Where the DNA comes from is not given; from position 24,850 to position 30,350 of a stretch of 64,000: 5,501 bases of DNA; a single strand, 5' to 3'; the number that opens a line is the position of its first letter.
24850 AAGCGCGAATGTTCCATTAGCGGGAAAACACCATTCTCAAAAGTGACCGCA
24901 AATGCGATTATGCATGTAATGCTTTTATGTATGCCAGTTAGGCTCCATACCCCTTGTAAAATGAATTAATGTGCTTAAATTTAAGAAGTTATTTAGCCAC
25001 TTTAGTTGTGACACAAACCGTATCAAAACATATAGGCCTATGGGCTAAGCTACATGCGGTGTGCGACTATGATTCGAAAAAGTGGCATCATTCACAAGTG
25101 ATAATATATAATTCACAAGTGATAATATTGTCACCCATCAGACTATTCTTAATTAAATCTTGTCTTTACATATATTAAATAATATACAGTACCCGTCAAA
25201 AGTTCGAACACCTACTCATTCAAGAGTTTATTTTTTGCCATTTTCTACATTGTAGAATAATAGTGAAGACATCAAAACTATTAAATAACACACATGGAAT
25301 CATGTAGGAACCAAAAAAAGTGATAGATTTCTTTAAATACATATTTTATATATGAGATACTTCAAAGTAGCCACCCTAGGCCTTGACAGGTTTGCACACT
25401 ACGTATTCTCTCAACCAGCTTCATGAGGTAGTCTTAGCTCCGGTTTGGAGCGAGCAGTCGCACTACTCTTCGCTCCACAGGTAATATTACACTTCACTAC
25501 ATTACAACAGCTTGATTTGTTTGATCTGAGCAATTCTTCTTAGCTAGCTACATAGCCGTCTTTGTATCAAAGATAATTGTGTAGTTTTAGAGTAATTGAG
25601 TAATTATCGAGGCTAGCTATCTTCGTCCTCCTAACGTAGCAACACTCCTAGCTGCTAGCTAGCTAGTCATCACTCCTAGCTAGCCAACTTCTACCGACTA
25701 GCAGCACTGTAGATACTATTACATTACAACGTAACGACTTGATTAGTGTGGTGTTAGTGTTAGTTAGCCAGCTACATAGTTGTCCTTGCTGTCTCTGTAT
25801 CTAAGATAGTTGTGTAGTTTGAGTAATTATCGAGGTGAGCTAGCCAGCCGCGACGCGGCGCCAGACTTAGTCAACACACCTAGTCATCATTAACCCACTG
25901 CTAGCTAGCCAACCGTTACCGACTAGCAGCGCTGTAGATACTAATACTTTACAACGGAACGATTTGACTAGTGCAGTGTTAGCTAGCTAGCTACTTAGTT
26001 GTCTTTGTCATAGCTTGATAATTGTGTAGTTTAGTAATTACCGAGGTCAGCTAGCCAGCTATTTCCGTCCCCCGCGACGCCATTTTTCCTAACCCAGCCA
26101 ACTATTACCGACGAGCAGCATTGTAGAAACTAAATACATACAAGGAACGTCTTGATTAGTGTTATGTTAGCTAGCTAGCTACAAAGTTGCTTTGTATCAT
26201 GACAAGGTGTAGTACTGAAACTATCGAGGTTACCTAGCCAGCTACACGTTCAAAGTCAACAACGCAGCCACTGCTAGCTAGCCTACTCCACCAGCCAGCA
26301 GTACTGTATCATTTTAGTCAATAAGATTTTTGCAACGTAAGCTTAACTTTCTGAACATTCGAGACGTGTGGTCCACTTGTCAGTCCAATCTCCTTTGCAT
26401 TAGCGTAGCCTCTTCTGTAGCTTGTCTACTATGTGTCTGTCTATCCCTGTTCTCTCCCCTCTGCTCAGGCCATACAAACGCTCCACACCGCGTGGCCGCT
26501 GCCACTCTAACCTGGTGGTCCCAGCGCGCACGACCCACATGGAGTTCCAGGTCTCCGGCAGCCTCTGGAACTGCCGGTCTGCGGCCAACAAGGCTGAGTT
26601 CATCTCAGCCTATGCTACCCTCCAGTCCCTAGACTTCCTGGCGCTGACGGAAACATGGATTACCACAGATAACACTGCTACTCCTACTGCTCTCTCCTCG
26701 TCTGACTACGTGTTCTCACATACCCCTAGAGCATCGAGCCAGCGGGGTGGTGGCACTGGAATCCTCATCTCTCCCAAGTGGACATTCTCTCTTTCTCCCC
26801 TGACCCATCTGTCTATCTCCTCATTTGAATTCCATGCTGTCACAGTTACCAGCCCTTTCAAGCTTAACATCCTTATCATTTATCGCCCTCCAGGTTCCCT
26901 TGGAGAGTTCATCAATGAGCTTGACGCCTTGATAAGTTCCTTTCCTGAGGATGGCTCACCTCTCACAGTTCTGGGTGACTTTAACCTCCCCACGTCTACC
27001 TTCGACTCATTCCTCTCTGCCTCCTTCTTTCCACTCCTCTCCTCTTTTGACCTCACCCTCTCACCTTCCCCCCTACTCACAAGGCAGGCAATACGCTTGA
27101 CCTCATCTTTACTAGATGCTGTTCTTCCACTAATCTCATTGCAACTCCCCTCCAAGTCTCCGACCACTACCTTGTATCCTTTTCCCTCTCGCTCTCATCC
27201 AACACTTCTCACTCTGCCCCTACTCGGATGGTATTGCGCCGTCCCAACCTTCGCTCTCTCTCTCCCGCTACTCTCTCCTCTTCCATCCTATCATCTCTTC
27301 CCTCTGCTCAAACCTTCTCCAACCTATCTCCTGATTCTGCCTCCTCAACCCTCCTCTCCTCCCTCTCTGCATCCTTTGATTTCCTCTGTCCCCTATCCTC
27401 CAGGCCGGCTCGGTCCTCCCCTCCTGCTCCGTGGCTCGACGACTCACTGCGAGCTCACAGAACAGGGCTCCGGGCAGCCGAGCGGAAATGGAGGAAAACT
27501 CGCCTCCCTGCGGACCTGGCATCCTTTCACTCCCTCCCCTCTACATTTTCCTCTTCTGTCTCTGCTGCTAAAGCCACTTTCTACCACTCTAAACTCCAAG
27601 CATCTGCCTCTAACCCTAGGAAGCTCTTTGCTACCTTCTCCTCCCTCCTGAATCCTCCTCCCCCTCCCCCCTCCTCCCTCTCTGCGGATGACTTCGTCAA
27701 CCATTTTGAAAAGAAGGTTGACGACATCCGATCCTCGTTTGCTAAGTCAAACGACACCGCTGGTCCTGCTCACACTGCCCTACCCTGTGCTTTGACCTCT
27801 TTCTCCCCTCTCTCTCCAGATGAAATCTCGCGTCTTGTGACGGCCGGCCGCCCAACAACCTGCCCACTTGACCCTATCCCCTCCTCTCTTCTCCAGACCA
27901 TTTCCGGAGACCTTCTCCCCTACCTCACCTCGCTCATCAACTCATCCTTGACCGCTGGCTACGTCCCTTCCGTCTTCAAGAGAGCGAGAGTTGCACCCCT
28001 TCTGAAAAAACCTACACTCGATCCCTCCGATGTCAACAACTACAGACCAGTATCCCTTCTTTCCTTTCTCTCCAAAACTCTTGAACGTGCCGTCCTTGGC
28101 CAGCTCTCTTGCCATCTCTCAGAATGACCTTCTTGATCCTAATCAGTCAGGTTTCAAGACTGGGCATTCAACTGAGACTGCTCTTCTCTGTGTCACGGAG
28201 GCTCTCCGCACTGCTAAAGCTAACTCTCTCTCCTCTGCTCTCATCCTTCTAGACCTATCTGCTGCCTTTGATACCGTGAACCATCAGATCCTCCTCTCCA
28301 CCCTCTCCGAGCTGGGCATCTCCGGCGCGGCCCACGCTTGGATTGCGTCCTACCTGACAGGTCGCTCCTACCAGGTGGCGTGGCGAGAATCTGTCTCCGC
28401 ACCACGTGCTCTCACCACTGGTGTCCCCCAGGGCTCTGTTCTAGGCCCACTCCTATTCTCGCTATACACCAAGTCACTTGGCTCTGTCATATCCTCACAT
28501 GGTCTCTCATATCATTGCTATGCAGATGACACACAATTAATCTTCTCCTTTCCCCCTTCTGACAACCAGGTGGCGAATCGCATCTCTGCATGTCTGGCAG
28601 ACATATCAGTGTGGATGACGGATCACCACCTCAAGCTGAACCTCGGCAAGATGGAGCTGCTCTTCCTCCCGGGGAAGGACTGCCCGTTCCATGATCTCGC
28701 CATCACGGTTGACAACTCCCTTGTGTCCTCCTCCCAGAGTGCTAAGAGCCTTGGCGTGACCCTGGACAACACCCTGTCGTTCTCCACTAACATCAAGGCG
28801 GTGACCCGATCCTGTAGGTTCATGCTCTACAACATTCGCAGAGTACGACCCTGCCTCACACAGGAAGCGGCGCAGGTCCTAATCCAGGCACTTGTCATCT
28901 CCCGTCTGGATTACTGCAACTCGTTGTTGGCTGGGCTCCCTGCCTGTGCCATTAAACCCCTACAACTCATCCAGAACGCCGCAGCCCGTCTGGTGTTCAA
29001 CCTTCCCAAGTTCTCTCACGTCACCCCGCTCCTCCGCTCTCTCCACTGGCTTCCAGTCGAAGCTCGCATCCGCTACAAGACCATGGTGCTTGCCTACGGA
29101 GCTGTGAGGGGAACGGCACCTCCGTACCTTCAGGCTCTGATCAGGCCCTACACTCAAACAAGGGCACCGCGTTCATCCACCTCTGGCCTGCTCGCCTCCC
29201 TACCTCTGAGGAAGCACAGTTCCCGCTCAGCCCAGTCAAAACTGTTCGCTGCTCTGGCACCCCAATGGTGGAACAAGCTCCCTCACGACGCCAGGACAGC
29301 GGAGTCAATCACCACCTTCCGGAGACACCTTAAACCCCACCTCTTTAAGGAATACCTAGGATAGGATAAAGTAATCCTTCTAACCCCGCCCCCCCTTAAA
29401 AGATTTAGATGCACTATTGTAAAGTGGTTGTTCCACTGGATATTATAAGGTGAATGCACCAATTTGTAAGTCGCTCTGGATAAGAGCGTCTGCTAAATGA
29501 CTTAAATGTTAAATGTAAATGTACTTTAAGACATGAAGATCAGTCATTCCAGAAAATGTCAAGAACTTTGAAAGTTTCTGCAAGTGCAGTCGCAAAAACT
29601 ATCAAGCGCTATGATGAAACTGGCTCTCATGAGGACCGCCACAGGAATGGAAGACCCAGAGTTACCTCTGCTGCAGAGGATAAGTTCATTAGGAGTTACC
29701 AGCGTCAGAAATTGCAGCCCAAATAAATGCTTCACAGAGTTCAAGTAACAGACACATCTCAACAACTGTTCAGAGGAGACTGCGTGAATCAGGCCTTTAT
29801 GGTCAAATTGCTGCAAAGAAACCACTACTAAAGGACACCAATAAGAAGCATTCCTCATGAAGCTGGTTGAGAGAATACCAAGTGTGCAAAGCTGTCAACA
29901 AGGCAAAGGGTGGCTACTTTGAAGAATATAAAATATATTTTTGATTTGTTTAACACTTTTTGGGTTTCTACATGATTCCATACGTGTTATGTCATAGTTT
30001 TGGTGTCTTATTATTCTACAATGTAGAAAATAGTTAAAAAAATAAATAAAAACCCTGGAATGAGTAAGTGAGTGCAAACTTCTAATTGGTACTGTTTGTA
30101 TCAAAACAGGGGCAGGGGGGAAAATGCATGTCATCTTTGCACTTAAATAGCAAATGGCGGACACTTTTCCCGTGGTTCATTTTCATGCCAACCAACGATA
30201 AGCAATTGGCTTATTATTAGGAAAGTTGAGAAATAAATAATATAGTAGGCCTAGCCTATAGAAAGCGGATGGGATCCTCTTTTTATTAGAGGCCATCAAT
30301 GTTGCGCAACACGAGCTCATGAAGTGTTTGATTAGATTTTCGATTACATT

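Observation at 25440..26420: A 200-235-bp tandem array directly upstream of LINE copy A: candidate monomeric LINE promoter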

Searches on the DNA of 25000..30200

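Call 24: search_rna_families(source=window, start=25000, end=30200, threshold=evalue, max_evalue=1, show_alignments=2)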
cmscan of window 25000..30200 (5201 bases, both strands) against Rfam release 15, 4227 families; matches with E-value up to 1: 2.
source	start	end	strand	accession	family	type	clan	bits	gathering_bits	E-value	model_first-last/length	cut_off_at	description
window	29453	29506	+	RF00436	UnaL2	Cis-reg;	-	73.3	55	6.2e-14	1-54/54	no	UnaL2 LINE 3' element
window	29516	29613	+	RF02510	PYLIS_3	Cis-reg;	-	28.8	38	0.0044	1-100/100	no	Pyrrolysine insertion sequence mttB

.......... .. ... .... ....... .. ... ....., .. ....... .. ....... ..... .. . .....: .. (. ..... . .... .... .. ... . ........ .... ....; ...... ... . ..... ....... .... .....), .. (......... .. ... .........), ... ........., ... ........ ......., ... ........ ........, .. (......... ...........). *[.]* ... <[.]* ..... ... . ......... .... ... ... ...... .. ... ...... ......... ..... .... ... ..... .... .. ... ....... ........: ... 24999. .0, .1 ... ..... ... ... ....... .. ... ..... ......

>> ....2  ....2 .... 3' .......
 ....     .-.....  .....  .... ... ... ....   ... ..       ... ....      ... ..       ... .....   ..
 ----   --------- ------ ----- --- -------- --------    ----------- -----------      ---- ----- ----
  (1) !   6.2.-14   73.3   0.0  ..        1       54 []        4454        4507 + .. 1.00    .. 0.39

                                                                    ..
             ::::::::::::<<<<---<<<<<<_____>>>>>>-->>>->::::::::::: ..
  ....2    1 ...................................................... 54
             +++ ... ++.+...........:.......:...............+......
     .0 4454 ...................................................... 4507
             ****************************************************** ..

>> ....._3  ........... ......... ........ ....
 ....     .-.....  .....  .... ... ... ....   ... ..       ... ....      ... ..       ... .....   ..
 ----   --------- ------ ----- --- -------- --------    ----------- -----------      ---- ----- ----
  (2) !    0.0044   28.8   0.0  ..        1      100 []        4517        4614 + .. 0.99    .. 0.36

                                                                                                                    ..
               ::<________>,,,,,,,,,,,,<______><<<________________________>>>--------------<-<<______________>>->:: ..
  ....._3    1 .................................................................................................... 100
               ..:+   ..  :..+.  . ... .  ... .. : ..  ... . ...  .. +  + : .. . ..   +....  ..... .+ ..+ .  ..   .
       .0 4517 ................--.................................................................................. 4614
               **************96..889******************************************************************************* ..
